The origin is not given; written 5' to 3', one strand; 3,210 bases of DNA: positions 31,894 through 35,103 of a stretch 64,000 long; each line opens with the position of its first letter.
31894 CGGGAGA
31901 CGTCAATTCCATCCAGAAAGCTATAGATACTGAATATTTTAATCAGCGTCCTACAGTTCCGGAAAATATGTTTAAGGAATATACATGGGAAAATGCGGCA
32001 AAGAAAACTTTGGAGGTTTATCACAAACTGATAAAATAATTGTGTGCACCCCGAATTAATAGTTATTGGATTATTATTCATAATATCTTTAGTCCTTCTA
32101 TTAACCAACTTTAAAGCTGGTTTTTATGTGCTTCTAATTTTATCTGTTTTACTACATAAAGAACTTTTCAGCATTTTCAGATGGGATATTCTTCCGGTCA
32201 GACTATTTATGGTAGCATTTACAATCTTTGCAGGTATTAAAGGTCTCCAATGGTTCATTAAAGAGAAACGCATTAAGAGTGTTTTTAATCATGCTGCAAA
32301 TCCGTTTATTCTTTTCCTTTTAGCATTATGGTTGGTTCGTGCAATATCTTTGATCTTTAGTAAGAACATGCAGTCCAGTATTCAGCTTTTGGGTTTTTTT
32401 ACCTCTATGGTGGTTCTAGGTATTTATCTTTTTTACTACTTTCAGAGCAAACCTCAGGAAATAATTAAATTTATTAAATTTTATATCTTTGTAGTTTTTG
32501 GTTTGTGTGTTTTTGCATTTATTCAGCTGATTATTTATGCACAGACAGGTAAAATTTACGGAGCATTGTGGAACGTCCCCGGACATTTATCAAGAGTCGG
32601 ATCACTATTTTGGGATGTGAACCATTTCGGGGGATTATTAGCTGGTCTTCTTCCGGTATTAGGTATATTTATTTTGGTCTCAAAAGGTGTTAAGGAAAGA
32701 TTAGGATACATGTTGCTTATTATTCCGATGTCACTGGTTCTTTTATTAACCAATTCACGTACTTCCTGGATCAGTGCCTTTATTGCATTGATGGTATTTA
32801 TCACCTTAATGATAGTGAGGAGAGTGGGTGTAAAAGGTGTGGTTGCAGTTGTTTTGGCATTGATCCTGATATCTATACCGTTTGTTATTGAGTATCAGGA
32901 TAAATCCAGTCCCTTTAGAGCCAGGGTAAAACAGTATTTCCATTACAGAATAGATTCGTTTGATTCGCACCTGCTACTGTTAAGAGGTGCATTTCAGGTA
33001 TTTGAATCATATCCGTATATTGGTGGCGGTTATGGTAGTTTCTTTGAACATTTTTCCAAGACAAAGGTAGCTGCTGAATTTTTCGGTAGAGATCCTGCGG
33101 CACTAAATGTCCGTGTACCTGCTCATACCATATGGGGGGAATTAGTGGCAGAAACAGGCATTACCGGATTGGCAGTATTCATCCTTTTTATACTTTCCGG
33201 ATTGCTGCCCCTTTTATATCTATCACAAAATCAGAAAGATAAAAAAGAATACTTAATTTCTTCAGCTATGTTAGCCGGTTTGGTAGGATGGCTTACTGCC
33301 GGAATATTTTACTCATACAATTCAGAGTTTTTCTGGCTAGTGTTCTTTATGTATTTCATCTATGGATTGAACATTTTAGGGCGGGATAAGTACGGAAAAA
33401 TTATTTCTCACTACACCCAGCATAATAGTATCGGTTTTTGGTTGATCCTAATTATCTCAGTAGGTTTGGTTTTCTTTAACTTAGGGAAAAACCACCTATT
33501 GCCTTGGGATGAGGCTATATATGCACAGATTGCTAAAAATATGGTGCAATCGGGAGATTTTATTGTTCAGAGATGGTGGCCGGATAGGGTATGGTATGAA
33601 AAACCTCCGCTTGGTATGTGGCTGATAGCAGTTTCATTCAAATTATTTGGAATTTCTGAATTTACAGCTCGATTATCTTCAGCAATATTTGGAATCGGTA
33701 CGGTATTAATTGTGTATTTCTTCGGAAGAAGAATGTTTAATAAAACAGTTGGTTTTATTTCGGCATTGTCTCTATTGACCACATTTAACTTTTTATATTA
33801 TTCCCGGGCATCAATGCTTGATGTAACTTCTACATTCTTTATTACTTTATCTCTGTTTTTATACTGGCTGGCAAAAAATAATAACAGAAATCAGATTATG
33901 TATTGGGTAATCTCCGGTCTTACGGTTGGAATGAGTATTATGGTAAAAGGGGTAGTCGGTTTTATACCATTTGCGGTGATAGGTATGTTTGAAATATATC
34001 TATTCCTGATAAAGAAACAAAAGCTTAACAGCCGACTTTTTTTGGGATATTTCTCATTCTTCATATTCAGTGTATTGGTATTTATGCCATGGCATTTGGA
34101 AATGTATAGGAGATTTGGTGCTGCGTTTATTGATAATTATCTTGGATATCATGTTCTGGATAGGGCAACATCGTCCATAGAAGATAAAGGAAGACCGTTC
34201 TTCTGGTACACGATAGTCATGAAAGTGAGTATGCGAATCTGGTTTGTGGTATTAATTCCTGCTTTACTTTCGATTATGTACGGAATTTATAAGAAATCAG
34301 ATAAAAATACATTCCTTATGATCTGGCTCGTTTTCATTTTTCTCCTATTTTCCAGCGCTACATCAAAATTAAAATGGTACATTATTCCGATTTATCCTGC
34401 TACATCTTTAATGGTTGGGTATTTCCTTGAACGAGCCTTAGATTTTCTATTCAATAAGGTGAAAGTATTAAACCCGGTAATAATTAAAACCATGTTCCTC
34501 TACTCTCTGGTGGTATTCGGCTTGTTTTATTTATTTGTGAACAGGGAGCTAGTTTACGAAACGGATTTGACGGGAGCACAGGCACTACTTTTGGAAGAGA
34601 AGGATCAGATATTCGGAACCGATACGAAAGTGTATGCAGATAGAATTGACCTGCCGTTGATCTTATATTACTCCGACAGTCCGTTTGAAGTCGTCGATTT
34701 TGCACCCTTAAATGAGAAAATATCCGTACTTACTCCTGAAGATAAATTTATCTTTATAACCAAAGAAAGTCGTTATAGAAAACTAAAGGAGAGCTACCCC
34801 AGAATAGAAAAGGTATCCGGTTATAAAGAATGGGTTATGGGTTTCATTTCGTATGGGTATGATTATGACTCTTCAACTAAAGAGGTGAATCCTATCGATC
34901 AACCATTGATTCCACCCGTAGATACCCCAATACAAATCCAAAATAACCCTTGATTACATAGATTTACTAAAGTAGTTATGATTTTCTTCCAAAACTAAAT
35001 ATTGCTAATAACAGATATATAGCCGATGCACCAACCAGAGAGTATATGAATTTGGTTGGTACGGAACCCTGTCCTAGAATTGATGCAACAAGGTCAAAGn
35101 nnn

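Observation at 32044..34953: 969-aa fusion of an O-antigen-ligase/polymerase-like domain with an ArnT/PMT-like GT-C domain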

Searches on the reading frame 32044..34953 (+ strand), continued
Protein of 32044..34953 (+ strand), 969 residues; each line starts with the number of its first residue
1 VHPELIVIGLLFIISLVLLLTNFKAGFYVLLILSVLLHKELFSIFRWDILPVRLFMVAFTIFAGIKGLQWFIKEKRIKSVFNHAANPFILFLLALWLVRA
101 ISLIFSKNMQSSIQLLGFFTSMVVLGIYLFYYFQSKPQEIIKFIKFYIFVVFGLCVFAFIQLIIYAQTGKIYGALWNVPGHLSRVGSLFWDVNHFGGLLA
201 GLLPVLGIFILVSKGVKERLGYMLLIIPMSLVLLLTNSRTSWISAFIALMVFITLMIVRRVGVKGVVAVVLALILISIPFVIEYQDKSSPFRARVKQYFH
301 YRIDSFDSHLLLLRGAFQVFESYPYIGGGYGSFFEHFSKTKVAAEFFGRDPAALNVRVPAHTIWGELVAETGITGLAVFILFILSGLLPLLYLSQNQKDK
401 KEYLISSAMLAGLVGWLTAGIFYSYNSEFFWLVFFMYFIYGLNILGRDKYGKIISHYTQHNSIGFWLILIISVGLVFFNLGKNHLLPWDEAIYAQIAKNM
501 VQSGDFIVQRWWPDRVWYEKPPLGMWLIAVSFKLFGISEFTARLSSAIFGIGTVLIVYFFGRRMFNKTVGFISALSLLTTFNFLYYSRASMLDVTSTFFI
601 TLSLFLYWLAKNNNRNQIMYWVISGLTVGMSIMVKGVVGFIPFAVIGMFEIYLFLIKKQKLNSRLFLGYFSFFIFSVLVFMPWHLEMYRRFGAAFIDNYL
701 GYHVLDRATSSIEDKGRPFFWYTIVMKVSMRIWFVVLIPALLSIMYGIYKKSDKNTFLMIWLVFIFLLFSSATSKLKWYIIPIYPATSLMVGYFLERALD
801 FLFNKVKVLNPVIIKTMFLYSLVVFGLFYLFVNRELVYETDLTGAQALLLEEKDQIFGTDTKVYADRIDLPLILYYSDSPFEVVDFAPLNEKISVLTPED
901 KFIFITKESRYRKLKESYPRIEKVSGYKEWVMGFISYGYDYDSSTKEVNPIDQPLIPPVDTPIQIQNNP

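Call 18: search_solved_structures(query=A1, max_evalue=1)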
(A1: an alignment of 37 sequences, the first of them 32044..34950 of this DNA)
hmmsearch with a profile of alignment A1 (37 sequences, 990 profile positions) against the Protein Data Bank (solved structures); distinct sequences matched with E-value up to 1: 1.
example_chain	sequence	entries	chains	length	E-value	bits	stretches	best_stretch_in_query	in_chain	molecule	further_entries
5ezm_A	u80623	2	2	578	8.1e-40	139.9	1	465-797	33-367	4-amino-4-deoxy-L-arabinose transferase or related glycosyltransferases of PMT family | 4-amino-4-deoxy-L-arabinose (L-Ara4N) transferase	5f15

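Call 28: find_related_loci(query=A1, collection=genome_contigs, flank=8000)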
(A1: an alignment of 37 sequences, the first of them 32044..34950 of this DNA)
Query A1 (969 aa) in genome_contigs; peptide patterns used: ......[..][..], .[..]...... (x = any residue, [..] = any of these).
119 stretches matched a pattern; 107 encode a relative of the query (tblastn E <= 1e-3); the best 80 are kept; 80 distinct loci.
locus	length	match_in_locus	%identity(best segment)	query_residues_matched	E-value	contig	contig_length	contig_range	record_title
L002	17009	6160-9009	60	1-948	0e+0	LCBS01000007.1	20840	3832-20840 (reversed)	MAG: candidate division WWE3 bacterium GW2011_GWB1_41_6 UU72_C0007, whole genome shotgun sequence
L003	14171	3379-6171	59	22-952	0e+0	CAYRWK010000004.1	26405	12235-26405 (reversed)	MAG TPA_asm: uncultured Candidatus Saccharibacteria bacterium isolate SRP011637_co1_82 genome assembly, contig: NODE_453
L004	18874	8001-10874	51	1-933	0e+0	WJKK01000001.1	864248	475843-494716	MAG: candidate division WWE3 bacterium isolate Bin_101 k141_320412, whole genome shotgun sequence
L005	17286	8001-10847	53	1-956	0e+0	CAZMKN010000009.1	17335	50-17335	MAG TPA_asm: uncultured Candidatus Saccharibacteria bacterium isolate SRP191223_co1_110 genome assembly, contig: NODE_32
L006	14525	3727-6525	51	5-936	0e+0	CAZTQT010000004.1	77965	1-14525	MAG TPA_asm: uncultured Candidatus Saccharibacteria bacterium isolate binchicken_co45_572 genome assembly, contig: NODE_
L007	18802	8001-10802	51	4-936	0e+0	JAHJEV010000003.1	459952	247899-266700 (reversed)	MAG: Patescibacteria group bacterium isolate Modern_marine_glass_biofilm.mb.140 Modern_marine_gla.mb.140_k141_410344, wh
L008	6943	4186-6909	50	11-923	0e+0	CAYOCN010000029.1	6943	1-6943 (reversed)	MAG TPA_asm: uncultured Candidatus Saccharibacteria bacterium isolate SRP272421_co3_296 genome assembly, contig: NODE_38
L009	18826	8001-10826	50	1-952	0e+0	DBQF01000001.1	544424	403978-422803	MAG TPA_asm: candidate division WWE3 bacterium UBA1401 UBA1401_contig_1134, whole genome shotgun sequence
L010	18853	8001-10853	52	1-945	0e+0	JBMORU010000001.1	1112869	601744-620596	MAG: Patescibacteria group bacterium isolate Betzabe_MAG188 MAG188_1, whole genome shotgun sequence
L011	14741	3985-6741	51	6-924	0e+0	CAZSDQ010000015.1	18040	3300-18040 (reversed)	MAG TPA_asm: uncultured Candidatus Saccharibacteria bacterium isolate binchicken_co117_468 genome assembly, contig: NODE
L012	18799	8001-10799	51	15-936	0e+0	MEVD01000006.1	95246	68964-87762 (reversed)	MAG: candidate division WWE3 bacterium RIFCSPHIGHO2_02_FULL_38_14 rifcsphigho2_02_scaffold_1478, whole genome shotgun se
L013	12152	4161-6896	52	15-932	0e+0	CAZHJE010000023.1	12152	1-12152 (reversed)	MAG TPA_asm: uncultured Candidatus Saccharibacteria bacterium isolate SRP329715_co1_402 genome assembly, contig: NODE_79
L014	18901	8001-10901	47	4-967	0e+0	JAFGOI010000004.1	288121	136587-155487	MAG: Patescibacteria group bacterium isolate Zod_Metabat.613 k87_2257151, whole genome shotgun sequence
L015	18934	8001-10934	47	1-960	0e+0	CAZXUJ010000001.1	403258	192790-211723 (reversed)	MAG TPA_asm: uncultured Candidatus Saccharibacteria bacterium isolate SRP192515_co1_190 genome assembly, contig: NODE_6_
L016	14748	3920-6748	51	5-967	0e+0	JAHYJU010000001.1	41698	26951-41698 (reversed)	MAG: Patescibacteria group bacterium isolate KA30 NODE_533_length_41698_cov_4.977677, whole genome shotgun sequence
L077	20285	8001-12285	32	4-922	5e-152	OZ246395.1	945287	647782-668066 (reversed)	MAG: uncultured Candidatus Saccharibacteria bacterium isolate SRP292972_co1_112 genome assembly, chromosome: 1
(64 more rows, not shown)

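Call 31: predict_structure(alignment_id=A1)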
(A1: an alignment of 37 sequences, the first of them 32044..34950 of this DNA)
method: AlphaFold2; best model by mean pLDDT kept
length: 969 residues; sequences in the alignment: 37
mean_pLDDT: 86.1   pTM: 0.85
mean pLDDT of the five models: 86.1, 85.9, 83.3, 81.7, 81.4
residues with pLDDT >= 90: 492; 70-90: 370; 50-70: 91; < 50: 16
segments of 3 or more residues with pLDDT < 50: 959-969
pLDDT, mean of each block of 10 residues (from residue 1): 84 94 94 81 66 91 91 81 86 95 92 90 94 91 96 89 85 67 69 86 93 91 93 84 91 90 83 86 85 69 61 90 92 89 83 59 84 95 94 93 95 92 77 95 82 85 90 92 74 92 90 82 93 91 93 98 95 97 90 94 96 87 97 91 95 90 88 96 93 84 62 59 88 95 95 95 90 64 96 94 75 88 95 81 81 89 89 88 85 80 91 88 88 85 74 57 36
secondary structure, 60 per line:
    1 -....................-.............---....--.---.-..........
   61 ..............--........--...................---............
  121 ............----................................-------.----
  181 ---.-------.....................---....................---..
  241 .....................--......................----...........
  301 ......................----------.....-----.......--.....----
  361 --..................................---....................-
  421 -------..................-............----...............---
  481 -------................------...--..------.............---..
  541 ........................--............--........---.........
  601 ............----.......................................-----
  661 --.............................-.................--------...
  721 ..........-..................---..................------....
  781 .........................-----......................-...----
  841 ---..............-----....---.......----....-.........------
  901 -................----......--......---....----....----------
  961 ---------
elements in order (helices of 4 or more, strands of 3 or more residues): H2-21 H23-35 H39-42 H51-74 H77-84 H87-105 H109-132 H137-168 H192-212 H216-235 H239-261 H264-285 H290-322 H333-337 H343-349 H352-356 H363-396 H400-419 H428-445 H447-458 H463-477 H488-503 E510-512 H523-535 H539-564 H567-578 H581-588 H592-612 H617-655 H663-691 H693-709 H718-730 H732-749 H753-770 H777-805 H811-832 H844-857 E863-866 H870-876 E881-884 H886-894 E902-907 H908-917 E922-927 E930-935 E939-942 E947-950

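Call 82: search_protein_families(library=pfam, proteins=[L077:11044-13266:+], max_evalue=1)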
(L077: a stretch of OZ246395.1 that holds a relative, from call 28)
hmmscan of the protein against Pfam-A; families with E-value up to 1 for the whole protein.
L077:11044-13266:+ (741 aa): 1 family
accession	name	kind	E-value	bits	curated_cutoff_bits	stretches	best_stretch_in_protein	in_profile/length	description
PF04932.20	Wzy_C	-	1.7e-10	41.3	31.7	1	211-366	2-149/149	O-Antigen ligase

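Call 93: find_encoding_contigs(protein=P0057, flank=10000, max_places=1)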
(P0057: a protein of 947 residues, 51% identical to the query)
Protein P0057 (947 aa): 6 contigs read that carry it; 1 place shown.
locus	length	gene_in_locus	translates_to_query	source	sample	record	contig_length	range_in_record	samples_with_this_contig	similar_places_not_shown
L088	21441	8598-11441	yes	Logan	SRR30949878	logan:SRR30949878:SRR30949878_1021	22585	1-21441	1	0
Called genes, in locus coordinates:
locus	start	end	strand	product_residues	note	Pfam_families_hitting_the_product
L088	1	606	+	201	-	?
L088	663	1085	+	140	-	-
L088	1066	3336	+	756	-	-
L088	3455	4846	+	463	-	-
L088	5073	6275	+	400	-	PF00534:Glycos_transf_1, PF13692:Glyco_trans_1_4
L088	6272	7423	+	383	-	PF13439:Glyco_transf_4, PF13477:Glyco_trans_4_2, PF13579:Glyco_trans_4_4 (weak), PF00534:Glycos_transf_1, PF20706:GT4-conflict, PF13692:Glyco_trans_1_4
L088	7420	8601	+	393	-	PF00534:Glycos_transf_1, PF13692:Glyco_trans_1_4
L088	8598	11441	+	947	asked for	PF04932:Wzy_C, PF02366:PMT, PF13231:PMT_2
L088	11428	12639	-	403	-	PF01943:Polysacc_synt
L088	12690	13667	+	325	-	PF00535:Glycos_transf_2, PF10111:Glyco_tranf_2_2 (weak), PF13641:Glyco_tranf_2_3, PF13712:Glyco_tranf_2_5 (faint), PF13632:Glyco_trans_2_3 (weak)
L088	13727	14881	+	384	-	PF20706:GT4-conflict (weak), PF00534:Glycos_transf_1, PF13692:Glyco_trans_1_4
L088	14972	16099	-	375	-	PF13439:Glyco_transf_4, PF00534:Glycos_transf_1, PF13692:Glyco_trans_1_4, PF13524:Glyco_trans_1_2 (weak)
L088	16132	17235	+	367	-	PF13439:Glyco_transf_4, PF20706:GT4-conflict, PF00534:Glycos_transf_1, PF13692:Glyco_trans_1_4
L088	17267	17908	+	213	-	PF02397:Bac_transf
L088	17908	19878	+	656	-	PF13196:DUF4012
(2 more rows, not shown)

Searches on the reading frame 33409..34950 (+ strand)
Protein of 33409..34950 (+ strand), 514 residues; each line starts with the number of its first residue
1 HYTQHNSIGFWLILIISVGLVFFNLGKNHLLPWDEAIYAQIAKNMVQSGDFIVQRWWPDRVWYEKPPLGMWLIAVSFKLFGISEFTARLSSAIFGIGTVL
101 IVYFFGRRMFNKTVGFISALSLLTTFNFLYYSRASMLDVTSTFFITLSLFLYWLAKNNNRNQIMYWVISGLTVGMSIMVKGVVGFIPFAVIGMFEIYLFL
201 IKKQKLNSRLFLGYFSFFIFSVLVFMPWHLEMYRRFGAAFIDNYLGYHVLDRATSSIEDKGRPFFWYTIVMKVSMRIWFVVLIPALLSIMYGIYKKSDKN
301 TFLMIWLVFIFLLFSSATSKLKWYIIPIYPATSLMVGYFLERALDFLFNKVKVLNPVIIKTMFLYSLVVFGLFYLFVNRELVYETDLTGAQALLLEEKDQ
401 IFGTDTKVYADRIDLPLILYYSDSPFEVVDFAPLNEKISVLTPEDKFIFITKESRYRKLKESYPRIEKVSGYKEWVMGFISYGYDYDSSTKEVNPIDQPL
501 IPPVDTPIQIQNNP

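Call 58: search_solved_structures(query=window:33409-34950:+, max_evalue=0.01, show_alignments=1)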
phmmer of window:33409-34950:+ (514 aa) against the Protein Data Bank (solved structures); distinct sequences matched with E-value up to 0.01: 1.
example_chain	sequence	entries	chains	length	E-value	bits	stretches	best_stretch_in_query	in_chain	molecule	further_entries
5ezm_A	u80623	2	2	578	1.3e-26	96.9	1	10-351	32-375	4-amino-4-deoxy-L-arabinose transferase or related glycosyltransferases of PMT family | 4-amino-4-deoxy-L-arabinose (L-Ara4N) transferase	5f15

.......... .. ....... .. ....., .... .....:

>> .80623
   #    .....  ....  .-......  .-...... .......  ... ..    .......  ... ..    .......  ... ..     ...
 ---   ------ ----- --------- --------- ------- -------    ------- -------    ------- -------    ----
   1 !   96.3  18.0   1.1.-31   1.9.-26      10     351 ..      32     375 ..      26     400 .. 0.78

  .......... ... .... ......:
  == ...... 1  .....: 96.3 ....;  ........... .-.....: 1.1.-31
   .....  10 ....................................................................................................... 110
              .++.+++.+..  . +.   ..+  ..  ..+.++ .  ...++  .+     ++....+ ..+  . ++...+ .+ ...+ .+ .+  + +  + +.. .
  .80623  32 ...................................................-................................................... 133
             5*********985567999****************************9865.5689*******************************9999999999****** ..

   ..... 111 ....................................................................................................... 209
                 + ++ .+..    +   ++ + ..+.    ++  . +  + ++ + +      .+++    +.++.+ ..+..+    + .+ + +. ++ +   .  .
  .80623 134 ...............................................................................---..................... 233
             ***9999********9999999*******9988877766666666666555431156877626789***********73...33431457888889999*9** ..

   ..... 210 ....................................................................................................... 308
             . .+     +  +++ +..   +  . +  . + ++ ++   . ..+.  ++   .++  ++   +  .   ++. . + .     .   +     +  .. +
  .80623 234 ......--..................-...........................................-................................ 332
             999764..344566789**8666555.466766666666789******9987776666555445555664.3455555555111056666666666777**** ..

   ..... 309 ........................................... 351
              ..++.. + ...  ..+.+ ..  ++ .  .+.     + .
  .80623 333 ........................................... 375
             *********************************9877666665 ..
